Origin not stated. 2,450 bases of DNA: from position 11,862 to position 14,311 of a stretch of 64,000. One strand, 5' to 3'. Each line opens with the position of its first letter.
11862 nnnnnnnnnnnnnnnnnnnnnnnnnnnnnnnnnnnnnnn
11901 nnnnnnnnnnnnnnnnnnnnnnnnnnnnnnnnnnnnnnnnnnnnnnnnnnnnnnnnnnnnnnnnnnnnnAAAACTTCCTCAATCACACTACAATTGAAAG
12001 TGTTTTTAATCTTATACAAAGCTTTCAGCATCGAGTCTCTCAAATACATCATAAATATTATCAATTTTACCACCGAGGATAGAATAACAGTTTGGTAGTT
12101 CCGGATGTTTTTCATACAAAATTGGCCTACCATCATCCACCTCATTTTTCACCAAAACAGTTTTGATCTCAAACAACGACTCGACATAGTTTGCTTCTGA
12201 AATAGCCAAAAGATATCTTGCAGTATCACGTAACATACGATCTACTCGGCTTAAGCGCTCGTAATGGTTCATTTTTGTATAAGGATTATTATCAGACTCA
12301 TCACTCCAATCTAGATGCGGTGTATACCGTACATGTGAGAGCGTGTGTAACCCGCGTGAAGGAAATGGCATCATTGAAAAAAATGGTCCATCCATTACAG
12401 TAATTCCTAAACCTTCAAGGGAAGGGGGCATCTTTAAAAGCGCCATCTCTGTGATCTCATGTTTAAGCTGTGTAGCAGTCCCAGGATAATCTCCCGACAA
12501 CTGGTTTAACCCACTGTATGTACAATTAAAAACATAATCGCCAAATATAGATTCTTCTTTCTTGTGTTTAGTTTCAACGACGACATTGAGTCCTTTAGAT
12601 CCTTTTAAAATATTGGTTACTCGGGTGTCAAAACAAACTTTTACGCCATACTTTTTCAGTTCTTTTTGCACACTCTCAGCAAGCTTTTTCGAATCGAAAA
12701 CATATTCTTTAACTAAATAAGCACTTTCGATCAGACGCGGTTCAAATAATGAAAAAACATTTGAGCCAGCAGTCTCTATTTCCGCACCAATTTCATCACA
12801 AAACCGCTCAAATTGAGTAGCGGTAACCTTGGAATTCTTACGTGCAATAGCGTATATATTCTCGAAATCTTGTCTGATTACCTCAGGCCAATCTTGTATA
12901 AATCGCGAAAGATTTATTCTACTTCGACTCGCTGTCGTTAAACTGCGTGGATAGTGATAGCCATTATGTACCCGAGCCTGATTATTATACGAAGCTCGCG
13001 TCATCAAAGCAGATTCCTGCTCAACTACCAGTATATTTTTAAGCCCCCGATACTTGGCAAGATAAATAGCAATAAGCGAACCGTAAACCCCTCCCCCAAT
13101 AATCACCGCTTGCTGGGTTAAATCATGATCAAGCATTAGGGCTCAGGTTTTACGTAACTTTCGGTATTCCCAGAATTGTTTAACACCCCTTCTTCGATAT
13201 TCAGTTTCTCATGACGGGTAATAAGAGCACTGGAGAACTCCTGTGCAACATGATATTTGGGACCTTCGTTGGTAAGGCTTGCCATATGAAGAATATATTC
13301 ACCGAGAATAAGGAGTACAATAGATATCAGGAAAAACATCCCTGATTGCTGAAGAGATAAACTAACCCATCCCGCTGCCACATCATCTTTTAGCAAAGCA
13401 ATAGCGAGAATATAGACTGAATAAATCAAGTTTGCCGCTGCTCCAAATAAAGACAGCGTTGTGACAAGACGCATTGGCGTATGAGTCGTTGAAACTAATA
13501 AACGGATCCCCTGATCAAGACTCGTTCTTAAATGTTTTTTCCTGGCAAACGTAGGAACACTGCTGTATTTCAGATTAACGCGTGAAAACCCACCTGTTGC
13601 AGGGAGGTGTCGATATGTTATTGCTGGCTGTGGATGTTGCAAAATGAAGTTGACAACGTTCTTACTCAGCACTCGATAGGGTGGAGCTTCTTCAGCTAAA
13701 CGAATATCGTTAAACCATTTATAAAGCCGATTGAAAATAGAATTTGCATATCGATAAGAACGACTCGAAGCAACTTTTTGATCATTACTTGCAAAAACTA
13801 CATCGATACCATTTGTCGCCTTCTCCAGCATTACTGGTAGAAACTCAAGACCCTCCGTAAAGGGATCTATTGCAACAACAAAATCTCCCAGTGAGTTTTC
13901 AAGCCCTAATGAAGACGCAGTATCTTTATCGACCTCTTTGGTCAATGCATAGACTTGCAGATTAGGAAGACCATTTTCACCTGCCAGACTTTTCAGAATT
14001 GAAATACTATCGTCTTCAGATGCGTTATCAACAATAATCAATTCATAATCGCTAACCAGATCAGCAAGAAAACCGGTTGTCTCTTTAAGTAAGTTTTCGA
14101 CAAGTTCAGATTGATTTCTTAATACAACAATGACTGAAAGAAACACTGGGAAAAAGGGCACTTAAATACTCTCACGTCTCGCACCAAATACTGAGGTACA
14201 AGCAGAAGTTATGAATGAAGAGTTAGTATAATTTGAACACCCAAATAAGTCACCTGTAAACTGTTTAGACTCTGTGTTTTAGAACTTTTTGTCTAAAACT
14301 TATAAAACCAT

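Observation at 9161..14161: Six-gene operon resembling a lipid-carrier sugar epimerisation/modification pathway (GT2-TM, FAD oxidoreductase, SDR, TIM-barrel isomerase, SMR/ArnE-like, second GT2)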

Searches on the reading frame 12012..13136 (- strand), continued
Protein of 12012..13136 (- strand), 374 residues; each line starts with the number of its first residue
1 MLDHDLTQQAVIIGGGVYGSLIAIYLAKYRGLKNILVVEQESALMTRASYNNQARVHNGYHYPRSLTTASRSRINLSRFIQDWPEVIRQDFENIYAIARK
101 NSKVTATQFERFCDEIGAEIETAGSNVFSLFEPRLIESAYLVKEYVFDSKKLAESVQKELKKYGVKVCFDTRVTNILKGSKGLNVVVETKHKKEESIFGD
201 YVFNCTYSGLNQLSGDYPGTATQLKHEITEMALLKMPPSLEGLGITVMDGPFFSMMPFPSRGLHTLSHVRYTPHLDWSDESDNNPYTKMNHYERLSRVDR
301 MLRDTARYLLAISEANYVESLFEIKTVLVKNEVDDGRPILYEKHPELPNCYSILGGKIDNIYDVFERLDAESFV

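Call 104: search_protein_families(library=phrogs, proteins=[L030:843-3920:+, L030:3930-4775:+, L030:5005-6096:+, L030:7382-8176:+, L030:14348-15916:+, L031:4312-6936:+, L031:7013-8332:+, L031:15719-16375:-, L031:17266-17601:+, L031:14027-15622:-], max_evalue=0.00001)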
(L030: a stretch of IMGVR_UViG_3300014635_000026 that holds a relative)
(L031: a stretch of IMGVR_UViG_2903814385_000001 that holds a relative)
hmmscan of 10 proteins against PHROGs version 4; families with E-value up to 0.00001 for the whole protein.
L030:843-3920:+ (1025 aa): 17 families
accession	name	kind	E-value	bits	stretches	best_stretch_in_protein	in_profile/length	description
phrog_19282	-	unknown function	2.8e-214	713.4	1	1-489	1-489/490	-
phrog_794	-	tail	2.9e-194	648.9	2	1-685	2-691/763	tail length tape measure protein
phrog_5690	-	unknown function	1e-55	190.8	1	32-526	8-502/907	-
phrog_28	-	tail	4.1e-42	145.9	1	1-630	106-639/1228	tail length tape measure protein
phrog_34270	-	tail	2.9e-20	73.7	1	89-360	36-312/653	tail length tape measure protein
phrog_24596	-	unknown function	1.4e-17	64.3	1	816-888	698-769/1052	-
phrog_22280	-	unknown function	2.6e-16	61.3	1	936-1024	172-262/263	-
phrog_11489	-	unknown function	6.7e-15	55.2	1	774-887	668-777/1717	-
phrog_973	-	tail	5e-11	42.2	1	632-877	458-600/1465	tail length tape measure protein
phrog_1047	-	tail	9.1e-10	38.2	1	782-889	810-915/1251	tail associated lysin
phrog_16692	-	unknown function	1.4e-08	34.6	1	787-879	680-766/1107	-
phrog_36688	-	tail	2.3e-08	33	1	116-346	49-272/1600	tail length tape measure protein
phrog_14441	-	tail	3e-08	34.7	1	70-288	40-220/241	tail length tape measure protein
phrog_23574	-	tail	3.2e-07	29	1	819-884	807-868/1441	tail length tape measure protein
phrog_20938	-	unknown function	5e-07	29.2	1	782-880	750-853/1028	-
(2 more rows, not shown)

L030:3930-4775:+ (281 aa): 4 families
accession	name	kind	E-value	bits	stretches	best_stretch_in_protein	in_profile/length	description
phrog_4094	-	unknown function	2.3e-140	467.9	1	1-281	1-281/281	-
phrog_76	-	tail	2.3e-38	133.5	1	160-279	37-155/272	tail protein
phrog_788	-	tail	2.5e-07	31.8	0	166-252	14-100/297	tail protein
phrog_29415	-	unknown function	1.1e-06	29.5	1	165-214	14-63/64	-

L030:5005-6096:+ (363 aa): 4 families
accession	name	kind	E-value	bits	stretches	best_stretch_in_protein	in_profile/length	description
phrog_52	-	tail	7.2e-122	409.5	1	14-354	190-531/677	tail protein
phrog_4456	-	unknown function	2.5e-26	92.9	1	14-125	15-125/126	-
phrog_12925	-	tail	3.8e-20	73.6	1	152-338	11-217/227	tail protein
phrog_28740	-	unknown function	5.1e-13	49.8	1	18-79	6-67/68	-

L030:7382-8176:+ (264 aa): 5 families
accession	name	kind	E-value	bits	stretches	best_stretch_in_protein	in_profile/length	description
phrog_56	-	other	3.3e-96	325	1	1-261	60-329/647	DNA methyltransferase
phrog_13242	-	unknown function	7.5e-21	75.6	1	10-259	33-279/450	-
phrog_1996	-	other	3.9e-20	73.3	1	132-257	17-143/150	DNA methyltransferase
phrog_26700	-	unknown function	4.4e-09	36.4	1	3-257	7-278/552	-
phrog_23217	-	unknown function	1.8e-08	35.5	1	6-108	7-107/109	-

L030:14348-15916:+ (522 aa): 0 families

L031:4312-6936:+ (874 aa): 28 families (the best 25 are shown)
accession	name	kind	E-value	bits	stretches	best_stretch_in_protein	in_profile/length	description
phrog_28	-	tail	7.9e-121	406.6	1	1-867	105-770/1228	tail length tape measure protein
phrog_5690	-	unknown function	1.9e-63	216.4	3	152-427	69-338/907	-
phrog_794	-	tail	1.5e-52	180.3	1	1-672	1-656/763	tail length tape measure protein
phrog_1272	-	tail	1.7e-44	153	2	24-636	60-706/1606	tail length tape measure protein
phrog_34270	-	tail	2.9e-42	146.3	1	142-527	31-414/653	tail length tape measure protein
phrog_19282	-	unknown function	3.2e-42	145.9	2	63-426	23-359/490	-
phrog_58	-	tail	7.8e-40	138.2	1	67-852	189-1043/1544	tail length tape measure protein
phrog_10546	-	unknown function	1.8e-28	101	1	1-181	1-181/186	-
phrog_991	-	tail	5.4e-24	84.9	1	26-739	127-820/1966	tail length tape measure protein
phrog_167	-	tail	2.5e-20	72.9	1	45-715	121-716/1555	tail length tape measure protein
phrog_8462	-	tail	2e-19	70.8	1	477-787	216-530/672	tail length tape measure protein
phrog_1533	-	tail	1.2e-17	63.8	1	39-606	94-672/1688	tail length tape measure protein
phrog_5218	-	unknown function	4.6e-14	52.5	1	709-797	1344-1433/1599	-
phrog_16017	-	unknown function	4.6e-14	52.2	1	17-177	67-227/1234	-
phrog_5493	-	tail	2.4e-13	50.3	1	655-799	878-1034/1102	tail length tape measure protein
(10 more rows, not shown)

L031:7013-8332:+ (439 aa): 4 families
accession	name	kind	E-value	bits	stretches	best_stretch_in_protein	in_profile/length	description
phrog_52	-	tail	2.5e-126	424.2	1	108-438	190-514/677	tail protein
phrog_12925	-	tail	2.4e-35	123.3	2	340-437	121-217/227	tail protein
phrog_4456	-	unknown function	1.5e-27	96.8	1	110-225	17-126/126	-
phrog_28740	-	unknown function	2.5e-15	57.2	1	110-173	4-67/68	-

L031:15719-16375:- (218 aa): 9 families
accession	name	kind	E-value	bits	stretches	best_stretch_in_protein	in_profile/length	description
phrog_4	-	transcription regulation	2.7e-39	136.3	1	3-217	137-338/400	transcriptional repressor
phrog_6201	-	transcription regulation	1.3e-13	51.9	1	125-213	23-113/121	CI-like repressor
phrog_8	-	transcription regulation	1.5e-12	48.7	1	4-83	78-150/346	transcriptional regulator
phrog_7241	-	transcription regulation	6.9e-09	36.8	1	5-60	64-120/122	transcriptional regulator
phrog_3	-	transcription regulation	4.8e-07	30.9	1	4-69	90-154/430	transcriptional repressor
phrog_5823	-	transcription regulation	8.9e-07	29.4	1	4-66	8-72/404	transcriptional regulator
phrog_6288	-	unknown function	3.2e-06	28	1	5-93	32-116/322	-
phrog_2328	-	transcription regulation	5.5e-06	27.2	1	4-66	17-80/128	transcriptional repressor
phrog_2439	-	transcription regulation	6.5e-06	26.3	1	2-66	7-72/367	transcriptional regulator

L031:17266-17601:+ (111 aa): 2 families
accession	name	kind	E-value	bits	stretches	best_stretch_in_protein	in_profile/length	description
phrog_603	-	transcription regulation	4.1e-24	86.8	1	5-76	59-130/227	transcriptional regulator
phrog_13080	-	unknown function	1.1e-13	52.1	1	13-68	5-60/68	-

L031:14027-15622:- (531 aa): 0 families

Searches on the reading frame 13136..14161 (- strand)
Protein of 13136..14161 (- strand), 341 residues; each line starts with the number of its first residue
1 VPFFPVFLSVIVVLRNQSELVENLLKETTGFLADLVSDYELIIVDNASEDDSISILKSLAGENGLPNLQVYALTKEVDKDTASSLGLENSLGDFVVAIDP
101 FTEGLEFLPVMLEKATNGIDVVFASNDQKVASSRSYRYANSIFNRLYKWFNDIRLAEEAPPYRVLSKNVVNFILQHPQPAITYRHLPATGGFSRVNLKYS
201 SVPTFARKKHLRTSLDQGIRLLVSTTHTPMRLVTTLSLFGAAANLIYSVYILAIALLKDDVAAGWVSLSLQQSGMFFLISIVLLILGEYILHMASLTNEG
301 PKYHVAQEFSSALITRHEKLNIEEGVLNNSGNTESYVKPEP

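Call 3: search_protein_families(library=pfam, proteins=[window:13136-14161:-], max_evalue=0.01)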
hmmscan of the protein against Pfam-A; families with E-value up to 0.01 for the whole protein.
window:13136-14161:- (341 aa): 1 family
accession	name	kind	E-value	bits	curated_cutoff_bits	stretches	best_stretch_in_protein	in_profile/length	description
PF00535.33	Glycos_transf_2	-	6.1e-11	43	23.3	1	9-146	1-133/168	Glycosyl transferase family 2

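Call 4: search_protein_families(library=ncbifam, proteins=[window:13136-14161:-], max_evalue=0.01)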
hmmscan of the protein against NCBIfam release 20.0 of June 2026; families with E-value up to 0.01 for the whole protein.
window:13136-14161:- (341 aa): 7 families
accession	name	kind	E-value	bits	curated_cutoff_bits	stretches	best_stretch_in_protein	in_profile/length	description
NF047588.1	GlcsyltransPgfSStrep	equivalog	8.1e-20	71.2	500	1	8-306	3-303/308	glycosyltransferase PgfS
NF007986.1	PRK10714.1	equivalog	1.8e-14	53.5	529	1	9-298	9-301/316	undecaprenyl-phosphate 4-deoxy-4-formamido-L-arabinose transferase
NF007482.0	PRK10073.1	equivalog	0.00039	19.5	423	1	8-99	8-93/334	glycosyltransferase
TIGR03937.1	PgaC_IcaA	equivalog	0.0005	19.1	422.3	1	8-99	47-133/407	poly-beta-1,6-N-acetyl-D-glucosamine synthase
NF050050.1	ProtGlycPglI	equivalog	0.00053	19.5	500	1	7-124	3-117/306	GalNAc(5)-diNAcBac-PP-undecaprenol beta-1,3-glucosyltransferase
NF047683.1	TeichurnBiosyTuaG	equivalog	0.0015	18.2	400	1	8-99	8-94/252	teichuronic acid biosynthesis protein TuaG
TIGR04283.1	glyco_like_mftF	equivalog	0.0078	15.8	182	0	8-59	1-49/221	TIGR04283 family arsenosugar biosynthesis glycosyltransferase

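Call 6: search_protein_families(library=padloc, proteins=[window:13136-14161:-], max_evalue=0.01)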
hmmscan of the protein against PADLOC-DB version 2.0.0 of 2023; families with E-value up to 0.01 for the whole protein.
window:13136-14161:- (341 aa): 0 families

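Call 13: list_cluster_members(proteins=[P0001, window:13136-14161:-, window:11175-11969:-, window:10342-11178:-, window:9989-10345:-, window:9161-9982:-])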
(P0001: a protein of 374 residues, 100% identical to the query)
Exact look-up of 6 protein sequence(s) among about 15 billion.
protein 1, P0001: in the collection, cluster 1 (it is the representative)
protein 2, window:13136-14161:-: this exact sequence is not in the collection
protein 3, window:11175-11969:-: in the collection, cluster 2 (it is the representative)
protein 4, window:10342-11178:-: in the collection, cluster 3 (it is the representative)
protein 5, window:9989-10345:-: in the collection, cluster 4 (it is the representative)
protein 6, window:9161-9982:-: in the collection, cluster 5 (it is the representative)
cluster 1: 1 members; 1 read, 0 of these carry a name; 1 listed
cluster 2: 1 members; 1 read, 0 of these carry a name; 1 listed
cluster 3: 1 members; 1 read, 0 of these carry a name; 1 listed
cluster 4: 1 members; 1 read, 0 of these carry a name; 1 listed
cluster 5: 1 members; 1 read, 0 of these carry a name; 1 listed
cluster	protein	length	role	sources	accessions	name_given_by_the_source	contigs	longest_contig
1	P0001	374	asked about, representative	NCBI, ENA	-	-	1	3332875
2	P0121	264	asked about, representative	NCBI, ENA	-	-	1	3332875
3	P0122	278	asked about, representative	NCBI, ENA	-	-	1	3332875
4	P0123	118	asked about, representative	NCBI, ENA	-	-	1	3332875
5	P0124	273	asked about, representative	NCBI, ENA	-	-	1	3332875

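Call 29: search_solved_structures(query=A5, max_evalue=0.001, show_alignments=2)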
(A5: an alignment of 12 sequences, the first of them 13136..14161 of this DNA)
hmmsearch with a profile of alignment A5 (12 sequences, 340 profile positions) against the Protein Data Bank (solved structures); distinct sequences matched with E-value up to 0.001: 11.
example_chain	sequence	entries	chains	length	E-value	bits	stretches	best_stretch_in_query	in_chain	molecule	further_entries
5eke_A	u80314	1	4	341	3e-40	141.4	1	6-307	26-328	Uncharacterized glycosyltransferase sll0501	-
5ekp_C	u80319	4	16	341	8e-40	140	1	6-307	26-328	Uncharacterized glycosyltransferase sll0501 | Glycosyltransferase sll0501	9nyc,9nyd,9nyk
9nye_A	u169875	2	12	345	8.3e-40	140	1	6-307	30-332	Glycosyltransferase sll0501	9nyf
9hwj_A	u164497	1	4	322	2.7e-28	102.1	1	8-307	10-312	Undecaprenyl-phosphate 4-deoxy-4-formamido-L-arabinose transferase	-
9bhc_C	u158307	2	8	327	4.7e-25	91.5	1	8-307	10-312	Undecaprenyl-phosphate 4-deoxy-4-formamido-L-arabinose transferase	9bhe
8vxh_A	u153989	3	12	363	6.7e-25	91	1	8-307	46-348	Undecaprenyl-phosphate 4-deoxy-4-formamido-L-arabinose transferase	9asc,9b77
5mlz_A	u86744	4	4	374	8.5e-12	47.9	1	5-141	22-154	Dolichol monophosphate mannose synthase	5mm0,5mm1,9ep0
3bcv_A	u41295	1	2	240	1.6e-07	33.8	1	12-113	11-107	Putative glycosyltransferase protein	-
8vh7_A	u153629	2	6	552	9.8e-05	24.7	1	7-100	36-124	Heparosan synthase B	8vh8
8viw_A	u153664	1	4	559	0.0001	24.6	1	7-100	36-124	Heparosan synthase B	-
6p61_A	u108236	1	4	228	0.00064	22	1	8-101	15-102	Glycosyltransferase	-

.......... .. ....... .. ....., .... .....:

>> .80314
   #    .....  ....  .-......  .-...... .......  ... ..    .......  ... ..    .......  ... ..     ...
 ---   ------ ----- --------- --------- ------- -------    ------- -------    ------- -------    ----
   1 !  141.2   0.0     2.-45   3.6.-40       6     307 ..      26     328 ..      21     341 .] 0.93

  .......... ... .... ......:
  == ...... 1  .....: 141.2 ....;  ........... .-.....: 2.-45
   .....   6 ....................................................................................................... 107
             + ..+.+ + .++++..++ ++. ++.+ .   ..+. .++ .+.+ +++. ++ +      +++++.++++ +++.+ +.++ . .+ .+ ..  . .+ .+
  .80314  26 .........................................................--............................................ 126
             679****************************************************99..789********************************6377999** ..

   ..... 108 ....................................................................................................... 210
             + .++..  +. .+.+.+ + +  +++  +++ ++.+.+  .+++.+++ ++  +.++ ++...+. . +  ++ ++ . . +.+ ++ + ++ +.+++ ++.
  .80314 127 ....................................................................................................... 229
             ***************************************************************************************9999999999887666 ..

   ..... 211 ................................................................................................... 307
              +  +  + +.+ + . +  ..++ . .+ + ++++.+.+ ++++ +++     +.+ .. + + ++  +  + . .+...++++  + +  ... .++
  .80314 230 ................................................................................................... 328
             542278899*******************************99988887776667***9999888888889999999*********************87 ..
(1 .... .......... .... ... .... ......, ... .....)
